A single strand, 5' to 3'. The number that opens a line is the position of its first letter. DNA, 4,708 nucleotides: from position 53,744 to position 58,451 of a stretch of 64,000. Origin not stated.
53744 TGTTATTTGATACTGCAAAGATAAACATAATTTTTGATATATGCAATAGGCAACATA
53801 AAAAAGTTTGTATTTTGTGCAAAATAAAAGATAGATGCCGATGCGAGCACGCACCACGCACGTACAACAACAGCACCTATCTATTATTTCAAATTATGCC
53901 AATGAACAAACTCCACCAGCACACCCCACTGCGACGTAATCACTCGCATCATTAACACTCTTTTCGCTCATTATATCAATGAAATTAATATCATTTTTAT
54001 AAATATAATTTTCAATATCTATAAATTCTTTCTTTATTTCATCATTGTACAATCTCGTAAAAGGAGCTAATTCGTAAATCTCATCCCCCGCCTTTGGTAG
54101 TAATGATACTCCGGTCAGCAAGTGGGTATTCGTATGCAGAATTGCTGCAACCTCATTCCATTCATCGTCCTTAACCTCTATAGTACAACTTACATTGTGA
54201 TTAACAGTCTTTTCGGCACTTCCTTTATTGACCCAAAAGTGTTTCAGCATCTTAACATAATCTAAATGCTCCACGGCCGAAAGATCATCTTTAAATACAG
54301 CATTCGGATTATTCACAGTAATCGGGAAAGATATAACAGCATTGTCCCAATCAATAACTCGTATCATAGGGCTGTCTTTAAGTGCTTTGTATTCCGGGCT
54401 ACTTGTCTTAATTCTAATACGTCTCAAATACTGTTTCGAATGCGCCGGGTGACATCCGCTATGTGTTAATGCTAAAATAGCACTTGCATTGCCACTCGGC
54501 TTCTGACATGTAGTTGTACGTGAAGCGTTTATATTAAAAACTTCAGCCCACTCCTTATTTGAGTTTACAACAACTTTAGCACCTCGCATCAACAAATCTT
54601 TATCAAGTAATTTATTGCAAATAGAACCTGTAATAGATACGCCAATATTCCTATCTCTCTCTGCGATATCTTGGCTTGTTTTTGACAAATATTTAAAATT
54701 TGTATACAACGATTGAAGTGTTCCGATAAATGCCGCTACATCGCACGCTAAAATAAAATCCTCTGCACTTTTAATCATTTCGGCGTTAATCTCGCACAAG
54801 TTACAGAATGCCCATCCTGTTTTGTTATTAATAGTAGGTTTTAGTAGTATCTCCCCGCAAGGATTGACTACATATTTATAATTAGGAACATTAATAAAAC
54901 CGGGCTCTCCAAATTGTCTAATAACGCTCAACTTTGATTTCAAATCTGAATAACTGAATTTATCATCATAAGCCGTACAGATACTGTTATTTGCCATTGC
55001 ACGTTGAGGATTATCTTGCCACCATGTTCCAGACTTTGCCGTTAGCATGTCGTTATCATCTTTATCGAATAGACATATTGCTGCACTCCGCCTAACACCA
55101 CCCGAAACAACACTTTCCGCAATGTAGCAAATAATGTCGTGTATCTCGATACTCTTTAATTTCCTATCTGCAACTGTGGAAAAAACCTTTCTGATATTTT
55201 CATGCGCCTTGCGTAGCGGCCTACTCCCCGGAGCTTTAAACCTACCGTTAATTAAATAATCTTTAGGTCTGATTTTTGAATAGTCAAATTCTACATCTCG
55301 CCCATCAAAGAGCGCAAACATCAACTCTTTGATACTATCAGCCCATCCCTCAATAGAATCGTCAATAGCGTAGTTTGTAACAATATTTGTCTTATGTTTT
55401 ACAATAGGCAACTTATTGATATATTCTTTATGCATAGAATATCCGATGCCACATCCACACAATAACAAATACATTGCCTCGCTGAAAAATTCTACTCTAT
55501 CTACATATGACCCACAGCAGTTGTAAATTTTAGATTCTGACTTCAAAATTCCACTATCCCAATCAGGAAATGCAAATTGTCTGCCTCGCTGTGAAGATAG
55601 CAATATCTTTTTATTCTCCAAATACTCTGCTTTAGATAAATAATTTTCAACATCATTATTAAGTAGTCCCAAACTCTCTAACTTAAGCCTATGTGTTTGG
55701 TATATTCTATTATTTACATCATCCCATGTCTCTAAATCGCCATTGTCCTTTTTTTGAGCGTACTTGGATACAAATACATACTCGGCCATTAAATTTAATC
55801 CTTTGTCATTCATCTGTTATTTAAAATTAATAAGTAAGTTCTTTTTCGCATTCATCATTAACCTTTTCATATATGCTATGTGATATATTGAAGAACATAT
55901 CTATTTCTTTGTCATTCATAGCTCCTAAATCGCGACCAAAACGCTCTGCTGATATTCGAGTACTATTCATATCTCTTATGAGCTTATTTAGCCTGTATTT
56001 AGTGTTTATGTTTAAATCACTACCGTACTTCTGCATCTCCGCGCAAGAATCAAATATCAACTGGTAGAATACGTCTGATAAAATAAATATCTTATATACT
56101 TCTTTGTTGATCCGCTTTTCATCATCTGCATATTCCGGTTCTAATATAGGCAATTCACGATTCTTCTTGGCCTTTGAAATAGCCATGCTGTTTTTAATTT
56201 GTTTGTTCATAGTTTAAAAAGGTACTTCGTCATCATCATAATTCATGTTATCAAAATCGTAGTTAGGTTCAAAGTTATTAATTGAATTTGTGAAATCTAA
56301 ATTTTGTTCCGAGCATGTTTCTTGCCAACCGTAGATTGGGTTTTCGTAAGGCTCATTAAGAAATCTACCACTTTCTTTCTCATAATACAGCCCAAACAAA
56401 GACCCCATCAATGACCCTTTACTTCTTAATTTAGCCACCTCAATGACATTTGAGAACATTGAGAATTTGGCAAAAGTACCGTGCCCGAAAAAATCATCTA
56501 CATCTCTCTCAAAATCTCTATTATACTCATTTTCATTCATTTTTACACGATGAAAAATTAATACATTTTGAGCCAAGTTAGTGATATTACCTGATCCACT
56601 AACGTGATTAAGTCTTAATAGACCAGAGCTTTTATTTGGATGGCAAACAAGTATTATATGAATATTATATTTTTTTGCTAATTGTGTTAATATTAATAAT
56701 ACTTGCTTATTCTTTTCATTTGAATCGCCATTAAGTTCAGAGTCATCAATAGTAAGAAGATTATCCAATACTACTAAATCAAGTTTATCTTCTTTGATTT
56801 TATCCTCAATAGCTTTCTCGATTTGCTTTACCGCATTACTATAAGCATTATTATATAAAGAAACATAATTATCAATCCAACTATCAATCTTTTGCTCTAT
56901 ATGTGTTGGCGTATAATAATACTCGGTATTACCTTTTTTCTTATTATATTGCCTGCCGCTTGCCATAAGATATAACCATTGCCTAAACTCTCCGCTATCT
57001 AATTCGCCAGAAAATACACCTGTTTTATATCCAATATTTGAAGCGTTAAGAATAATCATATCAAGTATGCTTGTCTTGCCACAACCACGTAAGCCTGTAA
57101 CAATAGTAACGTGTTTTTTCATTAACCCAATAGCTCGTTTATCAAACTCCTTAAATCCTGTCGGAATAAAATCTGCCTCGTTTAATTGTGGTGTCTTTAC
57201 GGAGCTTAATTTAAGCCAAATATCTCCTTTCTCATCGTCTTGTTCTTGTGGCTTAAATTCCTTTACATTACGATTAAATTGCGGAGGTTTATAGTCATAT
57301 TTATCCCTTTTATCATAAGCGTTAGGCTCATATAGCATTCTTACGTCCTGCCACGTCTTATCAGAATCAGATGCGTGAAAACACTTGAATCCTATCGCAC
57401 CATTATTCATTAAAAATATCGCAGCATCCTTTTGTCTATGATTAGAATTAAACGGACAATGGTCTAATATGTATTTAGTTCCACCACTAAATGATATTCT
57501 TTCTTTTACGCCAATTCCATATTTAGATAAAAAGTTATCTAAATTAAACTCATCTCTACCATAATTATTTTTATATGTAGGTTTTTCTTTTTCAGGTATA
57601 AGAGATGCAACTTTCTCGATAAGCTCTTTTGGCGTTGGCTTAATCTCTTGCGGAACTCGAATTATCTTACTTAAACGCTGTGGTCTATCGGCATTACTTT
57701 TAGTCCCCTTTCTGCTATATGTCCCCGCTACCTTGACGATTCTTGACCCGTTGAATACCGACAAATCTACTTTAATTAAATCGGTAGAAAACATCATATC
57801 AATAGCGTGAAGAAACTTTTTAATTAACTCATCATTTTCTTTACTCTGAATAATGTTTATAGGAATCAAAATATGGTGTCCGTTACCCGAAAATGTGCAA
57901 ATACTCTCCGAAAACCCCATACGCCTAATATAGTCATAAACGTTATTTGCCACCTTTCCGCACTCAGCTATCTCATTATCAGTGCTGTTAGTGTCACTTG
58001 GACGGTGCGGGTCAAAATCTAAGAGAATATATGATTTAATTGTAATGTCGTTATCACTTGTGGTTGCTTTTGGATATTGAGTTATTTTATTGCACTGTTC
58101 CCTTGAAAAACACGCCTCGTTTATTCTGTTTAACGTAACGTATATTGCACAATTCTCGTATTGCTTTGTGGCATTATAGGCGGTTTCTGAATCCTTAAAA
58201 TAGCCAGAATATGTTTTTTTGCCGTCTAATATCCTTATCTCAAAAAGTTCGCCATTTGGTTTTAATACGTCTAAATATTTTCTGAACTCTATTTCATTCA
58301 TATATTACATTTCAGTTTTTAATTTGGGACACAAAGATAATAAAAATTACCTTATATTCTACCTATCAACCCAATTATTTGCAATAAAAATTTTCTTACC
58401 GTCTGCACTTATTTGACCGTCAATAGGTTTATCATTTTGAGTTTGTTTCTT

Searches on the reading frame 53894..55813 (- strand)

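Call 14: search_protein_families(library=phrogs, proteins=[window:53894-55813:-], max_evalue=0.00001)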
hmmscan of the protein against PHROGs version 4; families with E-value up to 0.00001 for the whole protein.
window:53894-55813:- (639 aa): 1 family
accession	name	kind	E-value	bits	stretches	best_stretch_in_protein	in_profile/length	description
phrog_367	-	DNA, RNA and nucleotide metabolism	2.3e-101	341.1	1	7-637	32-695/701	ribonucleotide reductase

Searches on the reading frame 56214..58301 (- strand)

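Call 14: search_protein_families(library=phrogs, proteins=[window:56214-58301:-], max_evalue=0.00001)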
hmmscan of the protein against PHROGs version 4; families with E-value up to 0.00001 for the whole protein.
window:56214-58301:- (695 aa): 4 families
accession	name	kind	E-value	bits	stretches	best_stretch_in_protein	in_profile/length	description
phrog_239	-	DNA, RNA and nucleotide metabolism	5.3e-41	142.4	1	347-694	313-639/801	DNA primase/helicase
phrog_19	-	DNA, RNA and nucleotide metabolism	1.1e-40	141.2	2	373-661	329-590/621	DnaB-like replicative helicase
phrog_5482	-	unknown function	2.1e-29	103.3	1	384-695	38-341/341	-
phrog_243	-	DNA, RNA and nucleotide metabolism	1.4e-17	64.6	1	366-590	5-231/273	DnaB-like replicative helicase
